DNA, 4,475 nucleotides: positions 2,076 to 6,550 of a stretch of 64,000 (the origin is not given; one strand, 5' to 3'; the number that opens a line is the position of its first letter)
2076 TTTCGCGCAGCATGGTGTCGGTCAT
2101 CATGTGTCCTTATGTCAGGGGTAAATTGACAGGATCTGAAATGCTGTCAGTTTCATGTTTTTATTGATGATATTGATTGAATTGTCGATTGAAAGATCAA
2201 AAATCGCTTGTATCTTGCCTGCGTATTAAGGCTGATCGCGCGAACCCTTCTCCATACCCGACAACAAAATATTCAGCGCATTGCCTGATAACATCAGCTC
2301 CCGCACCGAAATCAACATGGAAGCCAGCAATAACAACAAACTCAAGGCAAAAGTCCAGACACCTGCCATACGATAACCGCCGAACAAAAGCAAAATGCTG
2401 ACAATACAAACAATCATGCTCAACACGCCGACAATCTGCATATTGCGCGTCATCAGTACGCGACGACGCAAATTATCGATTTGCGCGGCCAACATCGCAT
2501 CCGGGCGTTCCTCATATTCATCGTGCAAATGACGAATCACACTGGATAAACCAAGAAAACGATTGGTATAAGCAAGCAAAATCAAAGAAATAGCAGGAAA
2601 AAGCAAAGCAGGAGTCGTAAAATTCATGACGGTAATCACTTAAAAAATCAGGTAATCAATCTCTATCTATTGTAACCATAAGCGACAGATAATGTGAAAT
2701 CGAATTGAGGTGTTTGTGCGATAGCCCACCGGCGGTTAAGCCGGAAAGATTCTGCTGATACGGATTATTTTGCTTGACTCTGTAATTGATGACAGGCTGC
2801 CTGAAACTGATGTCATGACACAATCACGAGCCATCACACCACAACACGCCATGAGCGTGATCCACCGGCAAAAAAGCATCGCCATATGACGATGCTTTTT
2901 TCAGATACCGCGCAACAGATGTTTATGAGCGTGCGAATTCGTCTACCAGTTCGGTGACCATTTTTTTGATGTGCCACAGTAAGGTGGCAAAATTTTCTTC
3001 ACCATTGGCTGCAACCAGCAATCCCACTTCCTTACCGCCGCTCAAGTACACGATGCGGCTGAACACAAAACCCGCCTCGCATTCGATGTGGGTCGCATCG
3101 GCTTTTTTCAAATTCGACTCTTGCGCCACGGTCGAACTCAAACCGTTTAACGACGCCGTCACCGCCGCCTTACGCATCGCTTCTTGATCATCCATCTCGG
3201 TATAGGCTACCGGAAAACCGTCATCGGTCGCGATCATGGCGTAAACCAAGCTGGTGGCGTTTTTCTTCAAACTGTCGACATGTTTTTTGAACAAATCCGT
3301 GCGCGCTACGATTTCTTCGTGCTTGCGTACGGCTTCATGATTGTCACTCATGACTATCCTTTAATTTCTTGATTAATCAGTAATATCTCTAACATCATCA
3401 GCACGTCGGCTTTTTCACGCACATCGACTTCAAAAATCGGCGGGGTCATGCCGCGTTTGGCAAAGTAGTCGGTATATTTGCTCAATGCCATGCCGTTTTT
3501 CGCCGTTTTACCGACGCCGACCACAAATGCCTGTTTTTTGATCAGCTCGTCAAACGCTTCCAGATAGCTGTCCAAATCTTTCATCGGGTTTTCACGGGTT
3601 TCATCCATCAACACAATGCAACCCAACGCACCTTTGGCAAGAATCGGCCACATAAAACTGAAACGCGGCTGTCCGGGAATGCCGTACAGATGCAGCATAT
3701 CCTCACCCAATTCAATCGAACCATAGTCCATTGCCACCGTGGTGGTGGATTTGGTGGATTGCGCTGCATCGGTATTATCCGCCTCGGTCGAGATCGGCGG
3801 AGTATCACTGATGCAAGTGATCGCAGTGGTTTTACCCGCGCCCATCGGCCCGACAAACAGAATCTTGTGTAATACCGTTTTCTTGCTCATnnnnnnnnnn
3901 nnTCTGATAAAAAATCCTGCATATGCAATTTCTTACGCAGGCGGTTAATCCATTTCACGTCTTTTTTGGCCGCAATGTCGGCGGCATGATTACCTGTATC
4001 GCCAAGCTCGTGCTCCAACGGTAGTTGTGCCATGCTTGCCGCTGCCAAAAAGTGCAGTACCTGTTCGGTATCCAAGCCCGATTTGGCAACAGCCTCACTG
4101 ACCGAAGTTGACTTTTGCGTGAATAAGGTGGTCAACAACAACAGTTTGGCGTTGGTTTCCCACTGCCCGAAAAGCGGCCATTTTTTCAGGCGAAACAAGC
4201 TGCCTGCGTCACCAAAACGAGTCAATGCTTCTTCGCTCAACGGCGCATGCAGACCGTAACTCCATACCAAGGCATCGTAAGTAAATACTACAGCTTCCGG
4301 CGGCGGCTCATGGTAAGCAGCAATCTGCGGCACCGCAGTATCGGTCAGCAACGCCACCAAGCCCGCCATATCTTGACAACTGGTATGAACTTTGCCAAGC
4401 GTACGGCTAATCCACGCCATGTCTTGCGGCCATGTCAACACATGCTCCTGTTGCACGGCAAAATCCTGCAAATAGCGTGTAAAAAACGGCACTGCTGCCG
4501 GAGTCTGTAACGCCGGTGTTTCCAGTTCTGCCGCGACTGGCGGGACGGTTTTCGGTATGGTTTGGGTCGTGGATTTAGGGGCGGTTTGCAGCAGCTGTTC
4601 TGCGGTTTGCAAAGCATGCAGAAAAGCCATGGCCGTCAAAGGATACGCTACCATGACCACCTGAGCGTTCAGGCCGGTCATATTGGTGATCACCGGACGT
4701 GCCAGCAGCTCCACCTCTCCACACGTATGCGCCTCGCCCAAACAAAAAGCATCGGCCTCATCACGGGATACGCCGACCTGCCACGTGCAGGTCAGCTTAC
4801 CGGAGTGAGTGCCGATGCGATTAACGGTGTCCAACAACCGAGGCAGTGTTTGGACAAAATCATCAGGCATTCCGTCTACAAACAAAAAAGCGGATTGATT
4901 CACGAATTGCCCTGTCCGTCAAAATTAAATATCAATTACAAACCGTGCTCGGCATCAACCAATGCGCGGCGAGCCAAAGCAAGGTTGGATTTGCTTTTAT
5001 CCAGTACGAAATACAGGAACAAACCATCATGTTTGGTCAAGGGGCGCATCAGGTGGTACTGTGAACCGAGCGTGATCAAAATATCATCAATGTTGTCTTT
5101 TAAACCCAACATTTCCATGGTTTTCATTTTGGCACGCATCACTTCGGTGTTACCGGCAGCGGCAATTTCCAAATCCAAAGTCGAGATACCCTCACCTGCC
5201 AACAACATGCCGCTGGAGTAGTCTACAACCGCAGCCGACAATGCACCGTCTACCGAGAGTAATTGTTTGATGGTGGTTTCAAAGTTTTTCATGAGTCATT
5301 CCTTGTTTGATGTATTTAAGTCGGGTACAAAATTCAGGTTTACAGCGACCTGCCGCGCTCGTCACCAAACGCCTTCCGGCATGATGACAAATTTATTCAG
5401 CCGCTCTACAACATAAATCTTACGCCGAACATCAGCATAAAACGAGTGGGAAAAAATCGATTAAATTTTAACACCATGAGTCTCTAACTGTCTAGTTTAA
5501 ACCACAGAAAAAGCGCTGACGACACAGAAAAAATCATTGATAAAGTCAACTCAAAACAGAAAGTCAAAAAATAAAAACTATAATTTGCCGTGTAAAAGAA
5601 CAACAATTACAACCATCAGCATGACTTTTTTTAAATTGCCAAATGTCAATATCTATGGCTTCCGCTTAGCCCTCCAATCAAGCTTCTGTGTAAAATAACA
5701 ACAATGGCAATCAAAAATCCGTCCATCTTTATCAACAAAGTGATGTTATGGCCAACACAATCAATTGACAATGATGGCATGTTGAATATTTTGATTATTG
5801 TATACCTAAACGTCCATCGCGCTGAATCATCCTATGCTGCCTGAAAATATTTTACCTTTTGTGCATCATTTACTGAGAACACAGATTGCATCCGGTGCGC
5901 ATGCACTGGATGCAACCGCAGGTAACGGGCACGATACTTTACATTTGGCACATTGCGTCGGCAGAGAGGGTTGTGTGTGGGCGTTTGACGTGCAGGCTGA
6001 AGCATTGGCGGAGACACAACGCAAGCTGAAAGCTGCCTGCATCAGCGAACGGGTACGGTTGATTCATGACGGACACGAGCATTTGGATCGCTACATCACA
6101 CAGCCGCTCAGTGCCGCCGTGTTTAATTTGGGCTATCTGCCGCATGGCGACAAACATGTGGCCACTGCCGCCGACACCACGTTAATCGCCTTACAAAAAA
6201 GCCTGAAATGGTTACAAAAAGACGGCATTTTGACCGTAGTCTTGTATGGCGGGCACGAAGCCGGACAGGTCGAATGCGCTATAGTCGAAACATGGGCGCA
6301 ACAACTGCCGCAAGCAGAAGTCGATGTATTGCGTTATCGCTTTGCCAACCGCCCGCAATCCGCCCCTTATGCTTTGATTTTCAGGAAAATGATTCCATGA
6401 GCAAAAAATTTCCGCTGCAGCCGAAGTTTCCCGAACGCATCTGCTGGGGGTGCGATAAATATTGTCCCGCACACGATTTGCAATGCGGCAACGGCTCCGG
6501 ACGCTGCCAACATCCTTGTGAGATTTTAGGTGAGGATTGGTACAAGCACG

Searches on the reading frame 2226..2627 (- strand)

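Call 72: search_protein_families(library=pfam, proteins=[window:2226-2627:-], max_evalue=0.00001)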
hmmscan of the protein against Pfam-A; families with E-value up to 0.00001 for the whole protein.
window:2226-2627:- (133 aa): 1 family
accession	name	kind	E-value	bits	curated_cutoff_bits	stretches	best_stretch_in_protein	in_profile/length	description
PF11026.13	DUF2721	-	1.3e-34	119.3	28.3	1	4-120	2-129/129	Protein of unknown function (DUF2721)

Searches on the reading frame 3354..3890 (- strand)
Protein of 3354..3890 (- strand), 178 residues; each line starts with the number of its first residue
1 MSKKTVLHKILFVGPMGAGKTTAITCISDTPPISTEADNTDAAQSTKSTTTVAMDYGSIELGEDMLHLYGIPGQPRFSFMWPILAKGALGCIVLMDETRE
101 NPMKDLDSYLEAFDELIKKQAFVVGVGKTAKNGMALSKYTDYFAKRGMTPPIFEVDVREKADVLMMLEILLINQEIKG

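Call 72: search_protein_families(library=pfam, proteins=[window:3354-3890:-], max_evalue=0.00001)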
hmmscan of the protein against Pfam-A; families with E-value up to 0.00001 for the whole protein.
window:3354-3890:- (178 aa): 2 families
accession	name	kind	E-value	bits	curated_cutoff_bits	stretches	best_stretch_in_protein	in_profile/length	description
PF03029.23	ATP_bind_1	-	2.1e-11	44.5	27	1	36-112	54-148/240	Conserved hypothetical ATP binding protein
PF08477.19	Roc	-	5.9e-06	27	27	1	9-124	1-113/119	Ras of Complex, Roc, domain of DAPkinase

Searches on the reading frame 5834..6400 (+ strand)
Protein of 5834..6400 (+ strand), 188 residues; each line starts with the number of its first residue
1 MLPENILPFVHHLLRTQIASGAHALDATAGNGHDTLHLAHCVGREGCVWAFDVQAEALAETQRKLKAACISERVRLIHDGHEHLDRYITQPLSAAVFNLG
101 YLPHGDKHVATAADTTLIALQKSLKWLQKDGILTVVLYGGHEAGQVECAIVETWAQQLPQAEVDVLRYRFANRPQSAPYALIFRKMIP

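Call 72: search_protein_families(library=pfam, proteins=[window:5834-6400:+], max_evalue=0.00001)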
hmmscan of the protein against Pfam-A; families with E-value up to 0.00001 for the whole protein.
window:5834-6400:+ (188 aa): 1 family
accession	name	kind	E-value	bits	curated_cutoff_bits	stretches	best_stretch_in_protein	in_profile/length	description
PF06962.18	rRNA_methylase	-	5.2e-48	162.9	22.7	1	48-183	1-136/137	Putative rRNA methylase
